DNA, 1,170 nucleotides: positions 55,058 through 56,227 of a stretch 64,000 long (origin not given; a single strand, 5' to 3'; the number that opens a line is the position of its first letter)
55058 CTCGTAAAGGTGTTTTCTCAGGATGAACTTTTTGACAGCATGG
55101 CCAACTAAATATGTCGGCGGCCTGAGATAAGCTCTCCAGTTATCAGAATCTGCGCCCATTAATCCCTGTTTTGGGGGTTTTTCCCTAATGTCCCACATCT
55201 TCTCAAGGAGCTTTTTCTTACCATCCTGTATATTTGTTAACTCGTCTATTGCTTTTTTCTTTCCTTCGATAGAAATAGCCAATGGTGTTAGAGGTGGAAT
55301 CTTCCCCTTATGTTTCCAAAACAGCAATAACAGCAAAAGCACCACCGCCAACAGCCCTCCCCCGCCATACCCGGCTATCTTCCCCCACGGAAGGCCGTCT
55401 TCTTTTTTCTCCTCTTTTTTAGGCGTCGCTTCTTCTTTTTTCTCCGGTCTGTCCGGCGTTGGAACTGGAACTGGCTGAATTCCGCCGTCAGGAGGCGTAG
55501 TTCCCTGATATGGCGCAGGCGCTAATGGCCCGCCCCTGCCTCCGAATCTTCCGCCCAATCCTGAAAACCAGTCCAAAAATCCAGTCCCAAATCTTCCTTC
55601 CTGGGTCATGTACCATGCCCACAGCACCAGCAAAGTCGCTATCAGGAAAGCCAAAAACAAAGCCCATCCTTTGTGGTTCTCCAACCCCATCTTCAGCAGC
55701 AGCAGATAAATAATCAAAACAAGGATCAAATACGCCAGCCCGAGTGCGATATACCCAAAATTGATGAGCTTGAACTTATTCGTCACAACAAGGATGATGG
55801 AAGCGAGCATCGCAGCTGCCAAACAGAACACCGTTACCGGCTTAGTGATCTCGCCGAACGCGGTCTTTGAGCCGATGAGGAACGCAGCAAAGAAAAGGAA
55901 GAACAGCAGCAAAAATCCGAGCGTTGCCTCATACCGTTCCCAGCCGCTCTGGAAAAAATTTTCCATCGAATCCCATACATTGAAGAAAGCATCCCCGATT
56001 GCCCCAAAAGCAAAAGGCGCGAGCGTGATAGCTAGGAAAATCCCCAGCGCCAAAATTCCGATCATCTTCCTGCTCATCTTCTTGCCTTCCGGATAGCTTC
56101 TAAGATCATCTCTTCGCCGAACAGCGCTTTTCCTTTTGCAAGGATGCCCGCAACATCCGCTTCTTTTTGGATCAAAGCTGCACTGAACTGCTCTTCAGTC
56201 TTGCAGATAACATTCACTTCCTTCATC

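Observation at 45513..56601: Regulator-led operon: 870-aa polytopic IPT/TIG protein, 1720-aa signal-less giant, TPR/ankyrin protein (plus two trailing genes)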

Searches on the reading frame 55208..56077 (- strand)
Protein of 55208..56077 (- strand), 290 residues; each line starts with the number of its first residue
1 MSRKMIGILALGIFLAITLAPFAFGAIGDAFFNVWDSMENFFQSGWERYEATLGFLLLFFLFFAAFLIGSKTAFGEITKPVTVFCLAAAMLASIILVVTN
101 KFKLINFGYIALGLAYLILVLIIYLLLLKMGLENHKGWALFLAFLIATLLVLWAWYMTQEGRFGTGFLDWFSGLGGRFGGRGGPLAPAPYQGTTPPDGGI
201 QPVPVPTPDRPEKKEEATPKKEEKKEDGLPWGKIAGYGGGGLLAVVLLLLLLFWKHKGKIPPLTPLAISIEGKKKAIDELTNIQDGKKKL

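Call 69: search_solved_structures(query=A6, max_evalue=10)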
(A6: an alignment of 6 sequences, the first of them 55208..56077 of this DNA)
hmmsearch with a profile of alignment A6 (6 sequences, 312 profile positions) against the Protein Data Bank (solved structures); distinct sequences matched with E-value up to 10: 17.
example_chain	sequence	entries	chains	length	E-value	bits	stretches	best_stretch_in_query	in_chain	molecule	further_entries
6n2d_b2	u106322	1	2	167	0.0042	19.9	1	219-303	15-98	ATP synthase subunit b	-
6n2y_b1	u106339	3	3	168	0.0043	19.9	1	219-303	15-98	ATP synthase subunit b | Bacillus PS3 ATP synthase subunit b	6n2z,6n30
9jc1_A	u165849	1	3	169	0.0064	19.3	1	219-303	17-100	ATP synthase subunit b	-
6n2y_b2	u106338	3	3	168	0.0082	18.9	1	220-303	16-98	ATP synthase subunit b | Bacillus PS3 ATP synthase subunit b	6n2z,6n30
9jc1_B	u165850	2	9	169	0.014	18.1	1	219-303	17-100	ATP synthase subunit b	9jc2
4abk_A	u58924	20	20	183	0.14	14.9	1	27-71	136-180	POLY [ADP-RIBOSE] POLYMERASE 14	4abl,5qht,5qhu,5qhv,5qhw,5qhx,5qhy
7d2c_A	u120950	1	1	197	0.2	14.4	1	27-71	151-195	Protein mono-ADP-ribosyltransferase PARP14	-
7wu7_2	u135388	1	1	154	0.29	13.8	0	274-307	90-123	Prefoldin subunit 2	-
6nr8_2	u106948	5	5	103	0.87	12.3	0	274-307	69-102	Prefoldin subunit 2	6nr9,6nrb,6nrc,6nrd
8vgt_B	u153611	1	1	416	1.5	11.5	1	50-72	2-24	Transmembrane protease serine 2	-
9dsm_A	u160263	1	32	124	1.7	11.3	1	235-306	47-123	Sjogren's Syndrome Nuclear Autoantigen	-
7p5j_A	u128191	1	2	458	1.7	11.3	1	104-171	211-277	Protein tweety homolog 1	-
7kgv_A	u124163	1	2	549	2.1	11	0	80-127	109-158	Sodium-coupled neutral amino acid transporter 9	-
2n1t_D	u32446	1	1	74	2.8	10.6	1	265-307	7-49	Synaptosomal-associated protein 25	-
3j96_M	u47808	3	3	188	6.7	9.4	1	247-307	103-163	Synaptosomal-associated protein 25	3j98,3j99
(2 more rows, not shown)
